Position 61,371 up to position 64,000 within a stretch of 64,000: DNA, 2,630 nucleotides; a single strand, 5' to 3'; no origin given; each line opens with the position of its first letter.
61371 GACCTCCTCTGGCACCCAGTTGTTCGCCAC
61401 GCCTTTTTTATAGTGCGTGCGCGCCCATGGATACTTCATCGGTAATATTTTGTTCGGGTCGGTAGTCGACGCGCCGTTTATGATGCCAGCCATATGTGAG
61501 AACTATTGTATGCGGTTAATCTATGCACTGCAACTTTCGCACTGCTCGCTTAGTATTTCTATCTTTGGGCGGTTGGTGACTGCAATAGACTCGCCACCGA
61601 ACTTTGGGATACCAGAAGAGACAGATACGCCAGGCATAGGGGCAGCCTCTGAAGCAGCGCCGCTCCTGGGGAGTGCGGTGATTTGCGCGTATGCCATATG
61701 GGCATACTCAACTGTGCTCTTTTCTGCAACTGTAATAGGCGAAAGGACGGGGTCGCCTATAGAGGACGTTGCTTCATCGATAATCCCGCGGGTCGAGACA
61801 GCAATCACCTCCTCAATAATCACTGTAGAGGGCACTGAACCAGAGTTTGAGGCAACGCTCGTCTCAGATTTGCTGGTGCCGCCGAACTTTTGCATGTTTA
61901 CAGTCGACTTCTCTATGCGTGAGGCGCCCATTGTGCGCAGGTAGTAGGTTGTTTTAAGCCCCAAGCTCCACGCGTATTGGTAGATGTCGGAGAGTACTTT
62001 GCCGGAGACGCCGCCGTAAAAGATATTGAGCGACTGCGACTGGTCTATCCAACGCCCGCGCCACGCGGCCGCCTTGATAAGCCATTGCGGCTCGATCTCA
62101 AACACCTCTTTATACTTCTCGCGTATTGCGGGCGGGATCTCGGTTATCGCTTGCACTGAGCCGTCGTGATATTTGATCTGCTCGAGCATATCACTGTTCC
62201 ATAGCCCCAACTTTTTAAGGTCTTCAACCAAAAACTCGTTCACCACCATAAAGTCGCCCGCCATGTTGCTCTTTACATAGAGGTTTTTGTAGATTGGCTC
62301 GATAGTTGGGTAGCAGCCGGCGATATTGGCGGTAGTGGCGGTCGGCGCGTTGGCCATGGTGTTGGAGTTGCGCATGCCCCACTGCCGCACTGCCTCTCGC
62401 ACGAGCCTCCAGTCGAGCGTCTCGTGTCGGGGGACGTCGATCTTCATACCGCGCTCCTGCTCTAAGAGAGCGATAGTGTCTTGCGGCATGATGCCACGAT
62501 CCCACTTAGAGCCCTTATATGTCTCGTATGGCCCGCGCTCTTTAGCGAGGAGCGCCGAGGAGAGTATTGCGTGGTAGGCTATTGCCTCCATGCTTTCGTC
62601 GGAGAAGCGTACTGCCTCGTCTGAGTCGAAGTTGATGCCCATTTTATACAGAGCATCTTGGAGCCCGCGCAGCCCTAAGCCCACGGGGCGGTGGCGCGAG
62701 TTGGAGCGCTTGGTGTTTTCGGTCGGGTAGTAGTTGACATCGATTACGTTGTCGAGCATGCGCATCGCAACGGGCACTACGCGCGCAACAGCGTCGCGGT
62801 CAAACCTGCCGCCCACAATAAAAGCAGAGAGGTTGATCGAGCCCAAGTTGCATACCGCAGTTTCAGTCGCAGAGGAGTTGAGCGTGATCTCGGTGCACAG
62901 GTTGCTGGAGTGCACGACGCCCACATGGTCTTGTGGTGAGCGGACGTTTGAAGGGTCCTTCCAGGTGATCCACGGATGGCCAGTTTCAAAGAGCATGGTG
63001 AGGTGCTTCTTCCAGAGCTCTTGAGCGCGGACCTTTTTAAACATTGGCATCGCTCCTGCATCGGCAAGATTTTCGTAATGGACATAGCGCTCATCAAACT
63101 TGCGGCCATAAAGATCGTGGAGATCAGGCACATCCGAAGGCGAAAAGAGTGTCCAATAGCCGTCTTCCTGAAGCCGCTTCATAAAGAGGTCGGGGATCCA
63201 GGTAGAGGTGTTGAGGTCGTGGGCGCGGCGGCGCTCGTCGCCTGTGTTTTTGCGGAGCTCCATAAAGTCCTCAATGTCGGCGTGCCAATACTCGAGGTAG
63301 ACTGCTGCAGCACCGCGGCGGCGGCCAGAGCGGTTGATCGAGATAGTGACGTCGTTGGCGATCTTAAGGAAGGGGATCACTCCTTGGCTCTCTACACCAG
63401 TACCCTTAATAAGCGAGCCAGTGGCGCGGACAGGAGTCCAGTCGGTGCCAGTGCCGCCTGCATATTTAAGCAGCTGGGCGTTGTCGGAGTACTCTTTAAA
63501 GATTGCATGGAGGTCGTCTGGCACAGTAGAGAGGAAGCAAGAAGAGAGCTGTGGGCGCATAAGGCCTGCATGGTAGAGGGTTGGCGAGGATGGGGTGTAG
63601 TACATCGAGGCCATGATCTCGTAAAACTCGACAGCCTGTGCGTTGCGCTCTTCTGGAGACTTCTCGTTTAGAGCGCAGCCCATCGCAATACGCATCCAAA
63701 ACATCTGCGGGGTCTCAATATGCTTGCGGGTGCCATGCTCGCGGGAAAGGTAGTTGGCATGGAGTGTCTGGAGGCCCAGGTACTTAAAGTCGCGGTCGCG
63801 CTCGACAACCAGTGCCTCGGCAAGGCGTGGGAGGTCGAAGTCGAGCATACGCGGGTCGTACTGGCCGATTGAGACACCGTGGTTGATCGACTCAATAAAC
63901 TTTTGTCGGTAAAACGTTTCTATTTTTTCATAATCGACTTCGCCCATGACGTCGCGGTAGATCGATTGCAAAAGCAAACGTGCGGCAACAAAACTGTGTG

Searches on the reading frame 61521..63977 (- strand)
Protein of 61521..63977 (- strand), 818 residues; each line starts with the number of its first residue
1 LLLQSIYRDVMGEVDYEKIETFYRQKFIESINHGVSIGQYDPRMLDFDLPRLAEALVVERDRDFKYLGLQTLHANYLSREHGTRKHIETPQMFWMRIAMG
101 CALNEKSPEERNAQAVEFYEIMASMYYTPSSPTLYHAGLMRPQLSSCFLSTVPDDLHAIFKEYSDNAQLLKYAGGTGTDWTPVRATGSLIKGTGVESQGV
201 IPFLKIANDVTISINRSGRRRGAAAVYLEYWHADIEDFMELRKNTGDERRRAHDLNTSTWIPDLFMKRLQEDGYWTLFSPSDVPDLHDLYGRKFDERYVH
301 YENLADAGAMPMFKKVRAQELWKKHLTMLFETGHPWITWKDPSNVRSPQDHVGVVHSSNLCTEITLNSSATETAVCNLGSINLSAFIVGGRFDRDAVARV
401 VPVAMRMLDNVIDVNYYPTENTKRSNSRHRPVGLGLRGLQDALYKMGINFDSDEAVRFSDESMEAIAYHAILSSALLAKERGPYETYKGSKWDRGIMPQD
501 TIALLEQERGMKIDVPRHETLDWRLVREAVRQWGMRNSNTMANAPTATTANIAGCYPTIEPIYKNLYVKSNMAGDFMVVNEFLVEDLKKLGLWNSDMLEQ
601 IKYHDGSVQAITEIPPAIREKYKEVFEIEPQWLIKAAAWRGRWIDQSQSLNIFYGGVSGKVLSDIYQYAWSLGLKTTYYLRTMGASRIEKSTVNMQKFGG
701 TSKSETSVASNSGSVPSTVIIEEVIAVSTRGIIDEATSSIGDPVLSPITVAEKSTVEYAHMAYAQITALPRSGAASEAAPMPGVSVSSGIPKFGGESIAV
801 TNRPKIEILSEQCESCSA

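Call 65: search_protein_families(library=pfam, proteins=[window:61521-63977:-])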
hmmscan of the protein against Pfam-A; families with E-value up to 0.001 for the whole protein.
window:61521-63977:- (818 aa): 2 families
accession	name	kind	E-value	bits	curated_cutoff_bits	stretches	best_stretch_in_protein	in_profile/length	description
PF02867.20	Ribonuc_red_lgC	-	2.1e-187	624.4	23.9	1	145-680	1-523/523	Ribonucleotide reductase, barrel domain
PF00317.26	Ribonuc_red_lgN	-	2.4e-20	72.8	28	1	63-139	2-74/77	Ribonucleotide reductase, all-alpha domain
